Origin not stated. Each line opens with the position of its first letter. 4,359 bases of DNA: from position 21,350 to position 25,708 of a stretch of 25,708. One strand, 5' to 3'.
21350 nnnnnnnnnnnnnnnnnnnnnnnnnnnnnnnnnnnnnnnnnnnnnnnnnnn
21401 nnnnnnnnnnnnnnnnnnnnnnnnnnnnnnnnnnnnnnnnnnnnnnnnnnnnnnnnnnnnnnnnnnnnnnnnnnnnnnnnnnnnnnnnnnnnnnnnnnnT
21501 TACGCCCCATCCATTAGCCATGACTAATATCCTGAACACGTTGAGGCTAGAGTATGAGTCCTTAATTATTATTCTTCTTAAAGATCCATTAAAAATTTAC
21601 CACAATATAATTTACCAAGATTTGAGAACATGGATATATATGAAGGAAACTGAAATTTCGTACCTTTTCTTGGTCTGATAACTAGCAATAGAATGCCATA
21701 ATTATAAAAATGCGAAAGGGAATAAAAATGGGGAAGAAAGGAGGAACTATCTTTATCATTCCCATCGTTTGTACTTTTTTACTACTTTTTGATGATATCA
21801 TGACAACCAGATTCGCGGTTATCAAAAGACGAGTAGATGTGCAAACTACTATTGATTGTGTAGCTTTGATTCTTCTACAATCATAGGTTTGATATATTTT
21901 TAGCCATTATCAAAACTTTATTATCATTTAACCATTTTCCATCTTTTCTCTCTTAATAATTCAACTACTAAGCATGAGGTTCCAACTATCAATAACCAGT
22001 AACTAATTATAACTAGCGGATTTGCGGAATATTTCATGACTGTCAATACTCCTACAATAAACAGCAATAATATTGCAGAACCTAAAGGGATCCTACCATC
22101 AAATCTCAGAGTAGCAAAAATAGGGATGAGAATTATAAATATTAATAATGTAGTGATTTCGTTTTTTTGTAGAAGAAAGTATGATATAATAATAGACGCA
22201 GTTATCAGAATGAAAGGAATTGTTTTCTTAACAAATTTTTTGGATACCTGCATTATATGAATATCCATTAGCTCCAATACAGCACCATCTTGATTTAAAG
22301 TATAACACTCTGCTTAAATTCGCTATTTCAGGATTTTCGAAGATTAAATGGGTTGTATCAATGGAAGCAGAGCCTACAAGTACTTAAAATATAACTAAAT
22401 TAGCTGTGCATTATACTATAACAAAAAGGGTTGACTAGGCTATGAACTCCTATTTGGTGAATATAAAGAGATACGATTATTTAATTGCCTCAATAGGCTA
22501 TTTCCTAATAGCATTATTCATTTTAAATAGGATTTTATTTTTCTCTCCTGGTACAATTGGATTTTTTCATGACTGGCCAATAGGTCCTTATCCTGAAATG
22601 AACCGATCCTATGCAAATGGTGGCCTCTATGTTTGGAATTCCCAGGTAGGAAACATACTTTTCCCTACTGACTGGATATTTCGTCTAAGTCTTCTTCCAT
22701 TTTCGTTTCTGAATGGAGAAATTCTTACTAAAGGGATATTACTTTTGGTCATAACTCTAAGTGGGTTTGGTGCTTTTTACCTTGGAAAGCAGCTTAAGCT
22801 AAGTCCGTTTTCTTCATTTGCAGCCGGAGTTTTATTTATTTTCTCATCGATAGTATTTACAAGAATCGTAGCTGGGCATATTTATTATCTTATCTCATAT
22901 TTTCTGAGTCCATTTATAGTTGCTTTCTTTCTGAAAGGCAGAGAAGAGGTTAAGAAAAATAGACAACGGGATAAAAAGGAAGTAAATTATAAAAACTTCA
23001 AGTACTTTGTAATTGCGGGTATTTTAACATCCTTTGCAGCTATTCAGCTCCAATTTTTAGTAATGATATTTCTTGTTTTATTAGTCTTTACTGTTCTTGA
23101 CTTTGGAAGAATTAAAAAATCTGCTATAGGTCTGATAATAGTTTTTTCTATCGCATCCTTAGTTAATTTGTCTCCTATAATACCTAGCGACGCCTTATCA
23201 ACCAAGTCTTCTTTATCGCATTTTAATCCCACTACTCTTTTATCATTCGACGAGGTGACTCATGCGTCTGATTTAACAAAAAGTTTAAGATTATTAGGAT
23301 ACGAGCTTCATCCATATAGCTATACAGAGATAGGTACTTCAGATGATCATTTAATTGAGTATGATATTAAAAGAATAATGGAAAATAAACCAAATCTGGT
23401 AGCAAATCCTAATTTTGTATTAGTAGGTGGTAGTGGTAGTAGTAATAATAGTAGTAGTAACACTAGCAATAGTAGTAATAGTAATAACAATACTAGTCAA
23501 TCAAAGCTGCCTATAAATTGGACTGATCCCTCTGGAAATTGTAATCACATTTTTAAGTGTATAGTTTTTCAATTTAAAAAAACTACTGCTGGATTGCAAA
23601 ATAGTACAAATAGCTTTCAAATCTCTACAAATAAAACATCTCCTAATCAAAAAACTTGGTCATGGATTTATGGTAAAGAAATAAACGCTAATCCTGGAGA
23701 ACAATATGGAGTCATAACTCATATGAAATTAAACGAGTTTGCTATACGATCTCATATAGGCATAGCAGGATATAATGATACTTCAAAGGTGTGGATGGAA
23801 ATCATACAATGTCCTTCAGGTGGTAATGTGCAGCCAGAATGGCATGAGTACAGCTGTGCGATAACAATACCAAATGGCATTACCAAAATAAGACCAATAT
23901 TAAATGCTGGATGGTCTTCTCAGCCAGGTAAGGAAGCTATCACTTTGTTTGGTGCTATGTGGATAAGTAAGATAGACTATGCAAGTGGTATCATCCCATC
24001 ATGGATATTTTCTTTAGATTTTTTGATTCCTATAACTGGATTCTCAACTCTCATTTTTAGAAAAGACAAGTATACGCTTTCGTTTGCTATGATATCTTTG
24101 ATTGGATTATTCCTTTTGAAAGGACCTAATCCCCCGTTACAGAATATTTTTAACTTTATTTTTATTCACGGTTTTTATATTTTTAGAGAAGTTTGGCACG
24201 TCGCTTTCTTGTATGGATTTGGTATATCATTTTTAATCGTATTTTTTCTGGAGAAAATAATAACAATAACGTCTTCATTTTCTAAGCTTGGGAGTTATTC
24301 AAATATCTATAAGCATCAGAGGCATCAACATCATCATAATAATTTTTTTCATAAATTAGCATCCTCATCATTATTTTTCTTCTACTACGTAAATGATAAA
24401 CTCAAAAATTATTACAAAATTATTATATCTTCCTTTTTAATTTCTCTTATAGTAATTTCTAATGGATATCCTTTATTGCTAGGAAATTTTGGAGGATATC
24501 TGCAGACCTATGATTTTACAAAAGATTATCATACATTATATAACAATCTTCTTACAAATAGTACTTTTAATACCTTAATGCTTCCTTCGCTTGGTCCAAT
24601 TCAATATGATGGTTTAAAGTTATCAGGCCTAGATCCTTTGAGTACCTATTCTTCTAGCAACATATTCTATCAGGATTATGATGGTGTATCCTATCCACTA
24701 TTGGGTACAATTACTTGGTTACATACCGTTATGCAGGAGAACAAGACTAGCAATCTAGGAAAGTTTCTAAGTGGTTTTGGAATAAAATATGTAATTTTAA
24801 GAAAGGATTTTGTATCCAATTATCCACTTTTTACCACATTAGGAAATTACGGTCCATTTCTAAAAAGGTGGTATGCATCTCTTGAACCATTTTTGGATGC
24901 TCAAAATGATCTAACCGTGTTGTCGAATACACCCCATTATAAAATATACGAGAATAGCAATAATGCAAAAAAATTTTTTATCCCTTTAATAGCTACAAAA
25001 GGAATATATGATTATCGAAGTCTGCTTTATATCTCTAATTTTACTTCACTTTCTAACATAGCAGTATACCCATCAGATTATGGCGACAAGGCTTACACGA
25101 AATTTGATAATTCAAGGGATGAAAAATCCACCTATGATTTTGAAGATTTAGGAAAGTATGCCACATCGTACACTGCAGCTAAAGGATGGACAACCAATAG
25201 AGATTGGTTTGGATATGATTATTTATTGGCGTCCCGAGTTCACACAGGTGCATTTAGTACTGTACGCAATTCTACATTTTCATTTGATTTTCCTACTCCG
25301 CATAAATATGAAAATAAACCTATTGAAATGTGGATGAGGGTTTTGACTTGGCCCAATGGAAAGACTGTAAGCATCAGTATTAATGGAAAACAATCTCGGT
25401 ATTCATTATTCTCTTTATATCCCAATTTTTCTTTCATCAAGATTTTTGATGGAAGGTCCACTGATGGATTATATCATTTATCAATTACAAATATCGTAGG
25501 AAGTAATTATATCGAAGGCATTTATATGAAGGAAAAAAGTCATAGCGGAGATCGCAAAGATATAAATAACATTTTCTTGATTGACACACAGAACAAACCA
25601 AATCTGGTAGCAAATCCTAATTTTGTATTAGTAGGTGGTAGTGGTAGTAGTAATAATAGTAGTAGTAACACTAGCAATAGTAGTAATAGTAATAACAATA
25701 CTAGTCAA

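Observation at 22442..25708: Large gene missing from the ORF track: an open frame of at least 1089 codons encoding a GT-C-like polytopic membrane protein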

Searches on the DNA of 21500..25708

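Call 76: search_rna_families(source=window, start=21500, end=25708, threshold=gathering)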
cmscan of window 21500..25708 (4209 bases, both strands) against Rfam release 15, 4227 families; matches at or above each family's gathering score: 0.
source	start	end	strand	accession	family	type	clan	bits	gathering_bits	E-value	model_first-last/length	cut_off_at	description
